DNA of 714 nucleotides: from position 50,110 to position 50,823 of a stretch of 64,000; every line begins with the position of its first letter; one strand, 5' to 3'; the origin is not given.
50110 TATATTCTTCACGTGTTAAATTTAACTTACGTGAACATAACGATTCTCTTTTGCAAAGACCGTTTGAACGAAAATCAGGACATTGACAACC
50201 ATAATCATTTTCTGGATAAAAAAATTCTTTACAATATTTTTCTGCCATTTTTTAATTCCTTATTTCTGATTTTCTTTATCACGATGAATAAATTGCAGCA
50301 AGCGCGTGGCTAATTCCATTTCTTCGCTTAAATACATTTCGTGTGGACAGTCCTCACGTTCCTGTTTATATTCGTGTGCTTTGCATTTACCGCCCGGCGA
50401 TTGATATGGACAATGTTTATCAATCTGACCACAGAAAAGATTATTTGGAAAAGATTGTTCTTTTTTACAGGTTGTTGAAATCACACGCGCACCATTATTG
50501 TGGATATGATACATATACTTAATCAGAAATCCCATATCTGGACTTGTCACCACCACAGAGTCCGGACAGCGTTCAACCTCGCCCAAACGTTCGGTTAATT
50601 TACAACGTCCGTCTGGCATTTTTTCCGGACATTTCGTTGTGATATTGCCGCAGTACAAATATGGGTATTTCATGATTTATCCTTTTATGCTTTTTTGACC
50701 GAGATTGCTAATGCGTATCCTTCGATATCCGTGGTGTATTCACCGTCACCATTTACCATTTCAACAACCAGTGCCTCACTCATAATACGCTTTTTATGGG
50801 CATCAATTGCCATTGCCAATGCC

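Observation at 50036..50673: Undescribed family of small cysteine-rich proteins with a C-[PK]-x4-5-[DNG]-G-[RKL]-C core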

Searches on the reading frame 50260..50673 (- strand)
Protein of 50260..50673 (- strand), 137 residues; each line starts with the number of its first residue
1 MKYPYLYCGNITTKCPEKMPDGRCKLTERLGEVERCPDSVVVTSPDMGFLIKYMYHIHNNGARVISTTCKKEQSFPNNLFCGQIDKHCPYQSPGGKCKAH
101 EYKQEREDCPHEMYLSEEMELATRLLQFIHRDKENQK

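Call 4: search_protein_families(library=pfam, proteins=[window:50260-50673:-], max_evalue=10)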
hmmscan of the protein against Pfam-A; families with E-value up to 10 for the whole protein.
window:50260-50673:- (137 aa): 1 family
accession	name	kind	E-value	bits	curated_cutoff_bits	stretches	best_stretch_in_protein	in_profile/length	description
PF20806.3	Integrin_A_Ig_3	-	0.045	13.7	23.6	1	39-68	22-50/222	Integrin alpha Ig-like domain 3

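Call 5: search_protein_families(library=ncbifam, proteins=[window:50260-50673:-], max_evalue=10)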
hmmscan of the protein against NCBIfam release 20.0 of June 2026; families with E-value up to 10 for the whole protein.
window:50260-50673:- (137 aa): 1 family
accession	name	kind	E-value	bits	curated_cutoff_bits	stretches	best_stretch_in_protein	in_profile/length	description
NF007362.0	PRK09859.1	equivalog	0.07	12.2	738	1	3-53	9-59/385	multidrug transporter subunit MdtE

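Call 13: find_homologous_proteins(query=window:50260-50673:-, max_evalue=10)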
Query window:50260-50673:- (137 aa): 20 proteins with E <= 10 among 21 candidates.
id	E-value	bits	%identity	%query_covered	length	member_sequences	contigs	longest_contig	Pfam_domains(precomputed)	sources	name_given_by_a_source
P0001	3.0e-77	275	85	100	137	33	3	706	-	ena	-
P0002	2.1e-67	243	73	100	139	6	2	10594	-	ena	-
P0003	3.2e-66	239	71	100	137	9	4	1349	-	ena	-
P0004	5.5e-64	232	71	100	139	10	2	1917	-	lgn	-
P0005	9.6e-64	231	72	100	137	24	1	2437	-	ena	-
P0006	1.7e-63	231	72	100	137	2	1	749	-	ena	-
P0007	3.6e-62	226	71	100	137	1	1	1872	-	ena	-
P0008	1.3e-61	225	70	100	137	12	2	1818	-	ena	-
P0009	1.5e-61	224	69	100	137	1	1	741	-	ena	-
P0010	1.7e-61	224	69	100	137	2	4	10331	-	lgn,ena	-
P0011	2.1e-61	224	69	100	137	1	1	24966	-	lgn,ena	-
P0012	3.0e-61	223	71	100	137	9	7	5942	-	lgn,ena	-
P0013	9.4e-59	215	64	100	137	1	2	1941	-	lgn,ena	-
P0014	1.0e-58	215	66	100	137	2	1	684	-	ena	-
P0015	1.8e-58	214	68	100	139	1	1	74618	-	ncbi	-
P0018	2.3e-52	195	62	99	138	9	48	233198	-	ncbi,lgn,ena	-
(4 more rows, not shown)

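Call 15: find_encoding_contigs(protein=P0018, flank=10000, max_places=3)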
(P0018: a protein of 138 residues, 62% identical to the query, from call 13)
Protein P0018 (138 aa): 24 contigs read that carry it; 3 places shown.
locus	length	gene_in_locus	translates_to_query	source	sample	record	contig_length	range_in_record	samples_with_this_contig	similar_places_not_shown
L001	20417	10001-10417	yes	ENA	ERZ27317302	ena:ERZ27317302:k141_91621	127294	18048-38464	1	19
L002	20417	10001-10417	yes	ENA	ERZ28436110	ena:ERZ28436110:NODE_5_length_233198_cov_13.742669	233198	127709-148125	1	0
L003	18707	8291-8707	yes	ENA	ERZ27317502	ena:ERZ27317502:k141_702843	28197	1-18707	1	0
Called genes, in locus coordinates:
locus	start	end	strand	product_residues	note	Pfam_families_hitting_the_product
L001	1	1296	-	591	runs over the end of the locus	PF03717:PBP_dimer, PF00905:Transpeptidase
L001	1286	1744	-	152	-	-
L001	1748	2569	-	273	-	PF04085:MreC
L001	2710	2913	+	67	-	PF01632:Ribosomal_L35p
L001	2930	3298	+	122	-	PF00453:Ribosomal_L20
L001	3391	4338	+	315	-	PF02912:Phe_tRNA-synt_N (weak), PF01409:tRNA-synt_2d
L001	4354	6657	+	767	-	PF01588:tRNA_bind, PF03483:B3_4, PF03484:B5, PF17759:tRNA_synthFbeta, PF03147:FDX-ACB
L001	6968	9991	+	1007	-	PF00133:tRNA-synt_1, PF09334:tRNA-synt_1g (faint), PF08264:Anticodon_1, PF19302:DUF5915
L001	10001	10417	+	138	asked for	-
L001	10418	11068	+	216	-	PF00730:HhH-GPD, PF00633:HHH (weak)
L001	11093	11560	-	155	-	PF04386:SspB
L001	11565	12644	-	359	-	PF02463:SMC_N, PF13175:AAA_15 (faint), PF13476:AAA_23 (weak), PF13304:AAA_21 (weak)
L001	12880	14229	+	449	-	PF02321:OEP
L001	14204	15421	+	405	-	PF25917:BSH_RND, PF25973:BSH_CzcB, PF25885:HH_EMRA (faint), PF25893:HH_CzcB (weak), PF25940:LcnD_C (faint), PF25954:Beta-barrel_RND_2, PF25990:Beta-barrel_YknX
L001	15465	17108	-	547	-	PF01134:GIDA, PF07992:Pyr_redox_2 (weak), PF12831:FAD_oxidored (weak), PF13932:SAM_GIDA_C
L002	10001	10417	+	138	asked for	-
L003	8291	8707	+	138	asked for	-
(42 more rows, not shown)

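Call 20: find_related_loci(query=A1, collection=genome_contigs, flank=10000)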
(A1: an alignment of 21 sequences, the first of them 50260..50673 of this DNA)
Query A1 (137 aa) in genome_contigs; peptide patterns used: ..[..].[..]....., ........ (x = any residue, [..] = any of these).
32 stretches matched a pattern; 9 encode a relative of the query (tblastn E <= 1e-3); 9 distinct loci.
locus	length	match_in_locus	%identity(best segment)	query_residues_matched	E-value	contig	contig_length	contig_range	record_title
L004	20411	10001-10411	85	1-137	6e-81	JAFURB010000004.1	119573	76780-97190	MAG: Alphaproteobacteria bacterium isolate RGIG4748 Roe_deer_Rectum.Co__c483133, whole genome shotgun sequence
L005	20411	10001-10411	74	1-137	1e-68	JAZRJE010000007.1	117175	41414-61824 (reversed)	MAG: Candidatus Enterousia sp. isolate T1900045469_YK20190160.MAGScoT_cleanbin_000038 SGB_7227_k141_288938, whole genome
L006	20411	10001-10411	71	1-137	8e-65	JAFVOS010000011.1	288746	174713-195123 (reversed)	MAG: Alphaproteobacteria bacterium isolate RGIG5256 Sheep_Colon-1__c743588, whole genome shotgun sequence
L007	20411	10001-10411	67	1-137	1e-63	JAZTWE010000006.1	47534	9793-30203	MAG: Candidatus Enterousia sp. isolate T1900045334_YK20190023.MAGScoT_cleanbin_000100 SGB_6575_k141_523930, whole genome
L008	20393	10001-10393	71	1-131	6e-62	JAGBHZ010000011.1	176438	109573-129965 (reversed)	MAG: Alphaproteobacteria bacterium isolate RGIG9136 Water_deer_Rectum.Co__c1099233, whole genome shotgun sequence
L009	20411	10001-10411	58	1-137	5e-55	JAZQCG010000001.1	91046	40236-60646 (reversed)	MAG: Candidatus Enterousia sp. isolate T1900044638_TS20190104.MAGScoT_cleanbin_000053 SGB_1212_k141_2155711, whole genom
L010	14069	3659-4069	58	1-137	1e-53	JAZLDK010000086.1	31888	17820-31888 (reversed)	MAG: Candidatus Enterousia sp. isolate T1900045036_TC20190029.MAGScoT_cleanbin_000012 SGB_4464_k141_98883, whole genome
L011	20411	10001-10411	58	1-137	4e-53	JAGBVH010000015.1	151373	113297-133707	MAG: Alphaproteobacteria bacterium isolate RGIG9479 Yak_Cecum-4__c333429, whole genome shotgun sequence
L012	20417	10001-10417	56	1-137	2e-48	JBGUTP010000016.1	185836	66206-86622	MAG: Candidatus Enterousia sp. isolate fecal_MAG_67 fecal_MAG_67_contig_0016, whole genome shotgun sequence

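Call 23: predict_structure(alignment_id=A1)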
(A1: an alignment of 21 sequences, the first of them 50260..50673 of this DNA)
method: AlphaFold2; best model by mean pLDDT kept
length: 137 residues; sequences in the alignment: 21
mean_pLDDT: 63.4   pTM: 0.42
mean pLDDT of the five models: 63.4, 58.9, 57.2, 42.5, 39.3
residues with pLDDT >= 90: 0; 70-90: 42; 50-70: 76; < 50: 19
segments of 3 or more residues with pLDDT < 50: 64-76, 84-86
pLDDT, mean of each block of 10 residues (from residue 1): 67 71 79 77 73 69 44 47 56 63 58 63 63 54
secondary structure, 60 per line:
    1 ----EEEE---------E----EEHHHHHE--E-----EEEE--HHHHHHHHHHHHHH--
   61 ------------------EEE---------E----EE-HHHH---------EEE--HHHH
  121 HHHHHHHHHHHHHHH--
elements in order: E5-8 H25-29 E39-42 H45-58 E79-81 H99-102 E112-114 H117-135
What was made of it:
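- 50260..50673 (-): Double-module gene ('D', 137 aa). It is two tandem copies of the Cys4-plus-helix module and is the core member of the family at this locus. AF2 pLDDT 63, with each half predicted as strand, Cys loops, strand, helix (call 23).
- D repeats this layout twice (call 23). The AF2 model of the double-module protein is only moderately confident (pLDDT 63, pTM 0.42), so module-module packing is not established (call 23).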

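Call 27: fold_search(model_id=the predicted structure, library=pdb)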
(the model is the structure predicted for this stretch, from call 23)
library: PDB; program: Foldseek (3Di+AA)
matches with E <= 10: 10; with E <= 0.001: 0
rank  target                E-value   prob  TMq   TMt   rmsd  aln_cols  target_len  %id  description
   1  5zwn_V                5.4e+00  0.01  0.19  0.15  16.5       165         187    8  Cryo-EM structure of the yeast pre-B complex at an average resolution of 3.3 angstrom (Part II: U1 snRNP region) (released 2018-08-29)
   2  4xnv                  7.0e+00  0.01  0.15  0.08  11.5        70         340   21  The human P2Y1 receptor in complex with BPTU (released 2015-04-01)
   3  9vyf_R                7.0e+00  0.01  0.15  0.05  13.2        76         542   10  Cyanopodophage Pan3 portal complex (released 2025-11-26)
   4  6iiu                  7.0e+00  0.01  0.14  0.06  18.1       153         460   13  Crystal structure of the human thromboxane A2 receptor bound to ramatroban (released 2018-12-19)
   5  9vyf_J                7.5e+00  0.01  0.13  0.05  13.0        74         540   15  Cyanopodophage Pan3 portal complex (released 2025-11-26)
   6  8vxt_A                8.0e+00  0.06  0.16  0.08   6.9        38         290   10  Cryo-EM structure of mammalian Thorase filament, 3-layer refinement (released 2024-12-11)
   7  9vyf_O                8.0e+00  0.02  0.15  0.05  11.0        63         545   11  Cyanopodophage Pan3 portal complex (released 2025-11-26)
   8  6rgy_A                8.6e+00  0.01  0.12  0.08  10.4        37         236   14  Revisiting pH-gated conformational switch. Complex HK853-RR468 pH 7.5 (released 2020-02-19)
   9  3f2h_A                9.1e+00  0.04  0.24  0.18   5.1        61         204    6  Crystal structure of the mercury-bound form of MerB mutant C160S, the Organomercurial Lyase involved in a bacterial me (released 2008-11-11)
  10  7lbe_C                9.7e+00  0.02  0.12  0.07   6.3        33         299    9  CryoEM structure of the HCMV Trimer gHgLgO in complex with neutralizing fabs 13H11 and MSL-109 (released 2021-03-10)

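Call 40: search_protein_families(library=phrogs, proteins=[window:50260-50673:-], max_evalue=1)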
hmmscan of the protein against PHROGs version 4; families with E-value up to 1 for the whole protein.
window:50260-50673:- (137 aa): 1 family
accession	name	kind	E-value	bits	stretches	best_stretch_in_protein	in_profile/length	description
phrog_31984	-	unknown function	0.058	14.5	0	80-102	41-63/77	-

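Call 41: search_protein_families(library=padloc, proteins=[window:50260-50673:-], max_evalue=1)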
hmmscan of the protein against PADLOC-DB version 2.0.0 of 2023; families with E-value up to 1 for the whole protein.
window:50260-50673:- (137 aa): 0 families

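Call 79: find_related_loci(query=A1, collection=viral_contigs, flank=5000)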
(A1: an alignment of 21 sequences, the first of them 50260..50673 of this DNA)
Query A1 (137 aa) in viral_contigs; peptide patterns used: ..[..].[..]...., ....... (x = any residue, [..] = any of these).
25 stretches matched a pattern, but none encodes a relative of the query by tblastn (E <= 1e-3).

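Call 81: find_related_loci(query=A1, collection=metagenome_contigs, flank=4000)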
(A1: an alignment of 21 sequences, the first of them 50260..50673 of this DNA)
Query A1 (137 aa) in metagenome_contigs; peptide patterns used: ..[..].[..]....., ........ (x = any residue, [..] = any of these).
31 stretches matched a pattern; 2 encode a relative of the query (tblastn E <= 1e-3); 2 distinct loci.
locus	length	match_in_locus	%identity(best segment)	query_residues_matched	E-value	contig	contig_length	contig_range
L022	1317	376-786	57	1-137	2e-56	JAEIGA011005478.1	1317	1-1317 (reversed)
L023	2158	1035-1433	53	1-133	4e-49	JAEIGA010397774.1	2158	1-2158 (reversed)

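Call 93: search_solved_structures(query=A1, max_evalue=10)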
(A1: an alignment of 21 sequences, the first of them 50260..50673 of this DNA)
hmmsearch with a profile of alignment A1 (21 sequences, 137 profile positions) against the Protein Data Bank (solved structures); distinct sequences matched with E-value up to 10: 0.

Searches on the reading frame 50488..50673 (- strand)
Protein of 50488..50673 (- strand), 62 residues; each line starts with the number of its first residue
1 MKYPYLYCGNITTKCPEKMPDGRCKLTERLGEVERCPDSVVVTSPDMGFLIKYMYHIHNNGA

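Call 37: search_protein_representatives(alignment_id=A3)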
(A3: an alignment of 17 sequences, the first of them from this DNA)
Query: 17 sequences, 67 profile positions. Proteins with E-value up to 0.001 (for the whole library): 14; up to 1e-10: 8; up to 1e-30: 3. The best 14 are listed.
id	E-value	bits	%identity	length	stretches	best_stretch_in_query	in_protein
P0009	1.5e-50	185.1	-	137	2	1-67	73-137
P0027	8.4e-35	134.7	-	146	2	1-61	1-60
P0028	5.3e-34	132.1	-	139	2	2-67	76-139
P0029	1.1e-23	99.1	-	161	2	2-63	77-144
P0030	4.1e-22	94.0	-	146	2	2-66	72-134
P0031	1.1e-21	92.7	-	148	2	7-61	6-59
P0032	1.2e-21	92.6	-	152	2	5-62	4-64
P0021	2.1e-14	69.4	-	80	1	1-63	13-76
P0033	3.6e-10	55.8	-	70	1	6-63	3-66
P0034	5.3e-08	48.8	-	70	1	2-67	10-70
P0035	1.9e-07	47.0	-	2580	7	15-55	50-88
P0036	1.8e-06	43.9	-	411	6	12-38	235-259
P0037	2.1e-04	37.3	-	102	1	5-47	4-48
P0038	5.0e-04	36.1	-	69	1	3-60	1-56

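Call 39: search_solved_structures(query=A3, max_evalue=10, show_alignments=3)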
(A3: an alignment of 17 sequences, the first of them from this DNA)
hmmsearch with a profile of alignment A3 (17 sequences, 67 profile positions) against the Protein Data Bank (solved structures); distinct sequences matched with E-value up to 10: 1.
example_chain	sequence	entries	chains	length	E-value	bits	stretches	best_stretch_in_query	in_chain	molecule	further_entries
7ots_A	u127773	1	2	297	1.1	12.5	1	34-66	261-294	Monoacylglycerol lipase ABHD6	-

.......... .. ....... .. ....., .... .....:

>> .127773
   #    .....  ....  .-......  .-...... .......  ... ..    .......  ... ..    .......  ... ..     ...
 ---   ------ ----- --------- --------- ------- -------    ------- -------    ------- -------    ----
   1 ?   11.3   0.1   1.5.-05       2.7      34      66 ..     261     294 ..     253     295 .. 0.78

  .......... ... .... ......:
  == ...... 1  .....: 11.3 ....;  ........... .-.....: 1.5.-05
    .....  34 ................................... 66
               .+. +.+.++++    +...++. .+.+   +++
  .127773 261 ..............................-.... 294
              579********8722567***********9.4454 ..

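Call 40: search_protein_families(library=phrogs, proteins=[P0033, P0029, P0038], max_evalue=1)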
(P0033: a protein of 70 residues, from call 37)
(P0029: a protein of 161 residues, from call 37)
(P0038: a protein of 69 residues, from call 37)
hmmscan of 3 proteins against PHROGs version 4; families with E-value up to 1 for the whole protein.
P0033 (70 aa): 1 family
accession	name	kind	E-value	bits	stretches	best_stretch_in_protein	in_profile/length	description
phrog_33438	-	unknown function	0.29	11.9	1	51-68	24-41/47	-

P0029 (161 aa): 2 families
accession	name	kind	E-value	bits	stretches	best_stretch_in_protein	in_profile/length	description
phrog_3671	-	unknown function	0.097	13.9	1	135-159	55-79/87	-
phrog_26583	-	unknown function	0.19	12.8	1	135-154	68-87/90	-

P0038 (69 aa): 2 families
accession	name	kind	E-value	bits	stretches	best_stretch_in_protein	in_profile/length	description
phrog_29060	-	unknown function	0.089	14.2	1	11-44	51-84/89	-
phrog_36031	-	unknown function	0.24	12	1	4-26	132-154/176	-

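Call 41: search_protein_families(library=padloc, proteins=[P0033, P0029, P0038], max_evalue=1)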
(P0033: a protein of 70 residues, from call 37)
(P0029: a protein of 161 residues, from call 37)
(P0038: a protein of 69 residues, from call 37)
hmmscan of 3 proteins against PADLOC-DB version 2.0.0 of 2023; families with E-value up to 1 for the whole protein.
P0033 (70 aa): 0 families

P0029 (161 aa): 0 families

P0038 (69 aa): 0 families

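Call 45: find_encoding_contigs(protein=P0030, flank=6000, max_places=1)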
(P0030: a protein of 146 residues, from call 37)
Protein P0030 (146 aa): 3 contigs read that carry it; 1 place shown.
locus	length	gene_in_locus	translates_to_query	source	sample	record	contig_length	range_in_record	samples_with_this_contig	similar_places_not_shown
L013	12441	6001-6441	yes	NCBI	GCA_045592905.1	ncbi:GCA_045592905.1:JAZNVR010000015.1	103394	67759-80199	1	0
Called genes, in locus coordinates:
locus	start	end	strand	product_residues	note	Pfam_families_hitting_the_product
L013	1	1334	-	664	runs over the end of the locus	PF00133:tRNA-synt_1, PF09334:tRNA-synt_1g, PF19303:Anticodon_3, PF01588:tRNA_bind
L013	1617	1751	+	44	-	-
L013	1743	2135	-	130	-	-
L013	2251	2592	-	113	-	-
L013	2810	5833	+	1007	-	PF00133:tRNA-synt_1, PF09334:tRNA-synt_1g (faint), PF08264:Anticodon_1, PF19302:DUF5915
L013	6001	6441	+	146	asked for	-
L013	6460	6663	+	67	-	-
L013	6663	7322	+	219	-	PF00730:HhH-GPD, PF00633:HHH (weak)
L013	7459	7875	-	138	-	-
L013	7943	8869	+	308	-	PF00698:Acyl_transf_1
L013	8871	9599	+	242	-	PF00106:adh_short, PF08659:KR, PF01370:Epimerase (weak), PF13561:adh_short_C2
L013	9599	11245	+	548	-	PF00890:FAD_binding_2 (faint), PF01134:GIDA, PF07992:Pyr_redox_2 (weak), PF12831:FAD_oxidored (weak), PF13932:SAM_GIDA_C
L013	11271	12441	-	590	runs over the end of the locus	PF11104:PilM_2, PF14450:FtsA, PF00834:Ribul_P_3_epim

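Call 72: find_encoding_contigs(protein=P0033, flank=6000, max_places=2)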
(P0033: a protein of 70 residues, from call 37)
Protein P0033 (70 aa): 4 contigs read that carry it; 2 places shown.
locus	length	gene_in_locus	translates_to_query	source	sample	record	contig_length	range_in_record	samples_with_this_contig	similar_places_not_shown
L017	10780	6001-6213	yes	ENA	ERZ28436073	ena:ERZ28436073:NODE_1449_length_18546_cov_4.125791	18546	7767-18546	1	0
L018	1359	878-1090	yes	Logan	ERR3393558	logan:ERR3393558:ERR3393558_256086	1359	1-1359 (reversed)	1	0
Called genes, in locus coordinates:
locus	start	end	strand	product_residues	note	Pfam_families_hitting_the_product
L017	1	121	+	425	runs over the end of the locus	PF02403:Seryl_tRNA_N, PF00587:tRNA-synt_2b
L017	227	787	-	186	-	-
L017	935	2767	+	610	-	PF00009:GTP_EFTU, PF01926:MMR_HSR1 (faint), PF22042:EF-G_D2 (weak), PF03144:GTP_EFTU_D2, PF00679:EFG_C, PF21018:BipA_C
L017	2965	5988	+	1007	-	PF00133:tRNA-synt_1, PF09334:tRNA-synt_1g (faint), PF08264:Anticodon_1, PF19302:DUF5915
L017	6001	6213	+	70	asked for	-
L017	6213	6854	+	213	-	PF00730:HhH-GPD, PF00633:HHH (weak)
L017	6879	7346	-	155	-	PF04386:SspB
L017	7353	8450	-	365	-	PF02463:SMC_N, PF13175:AAA_15 (faint), PF13476:AAA_23 (weak), PF13604:AAA_30 (faint), PF13304:AAA_21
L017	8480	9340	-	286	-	PF01210:NAD_Gly3P_dh_N, PF07479:NAD_Gly3P_dh_C, PF20618:GPD_NAD_C_bact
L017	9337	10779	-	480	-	?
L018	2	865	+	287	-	?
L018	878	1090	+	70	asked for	-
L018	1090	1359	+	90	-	?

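Call 73: find_encoding_contigs(protein=P0038, flank=6000, max_places=2)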
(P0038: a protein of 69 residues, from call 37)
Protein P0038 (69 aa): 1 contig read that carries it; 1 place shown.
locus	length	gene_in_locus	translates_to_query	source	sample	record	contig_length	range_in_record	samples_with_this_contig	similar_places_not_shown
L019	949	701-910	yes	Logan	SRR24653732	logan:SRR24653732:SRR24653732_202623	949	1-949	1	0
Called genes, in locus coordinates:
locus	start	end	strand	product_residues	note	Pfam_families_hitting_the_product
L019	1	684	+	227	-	?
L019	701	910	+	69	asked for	-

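Call 74: find_encoding_contigs(protein=P0029, flank=6000, max_places=2)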
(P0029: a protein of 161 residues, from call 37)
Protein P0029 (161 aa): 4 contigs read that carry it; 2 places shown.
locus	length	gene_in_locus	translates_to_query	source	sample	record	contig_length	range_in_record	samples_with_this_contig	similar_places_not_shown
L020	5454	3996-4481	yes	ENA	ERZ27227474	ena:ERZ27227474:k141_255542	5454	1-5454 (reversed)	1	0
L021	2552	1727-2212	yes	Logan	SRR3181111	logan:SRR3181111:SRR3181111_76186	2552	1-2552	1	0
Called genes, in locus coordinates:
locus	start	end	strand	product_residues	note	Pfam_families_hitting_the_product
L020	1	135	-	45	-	?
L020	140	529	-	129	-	-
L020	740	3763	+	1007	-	PF00133:tRNA-synt_1, PF09334:tRNA-synt_1g (weak), PF08264:Anticodon_1, PF19302:DUF5915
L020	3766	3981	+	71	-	-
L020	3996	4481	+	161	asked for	-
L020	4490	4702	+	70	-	-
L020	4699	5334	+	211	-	PF22175:Ogg-HhH (weak), PF00730:HhH-GPD, PF00633:HHH (weak)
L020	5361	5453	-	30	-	?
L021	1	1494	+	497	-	?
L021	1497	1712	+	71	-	-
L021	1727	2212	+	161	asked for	-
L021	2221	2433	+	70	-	-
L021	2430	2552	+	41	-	?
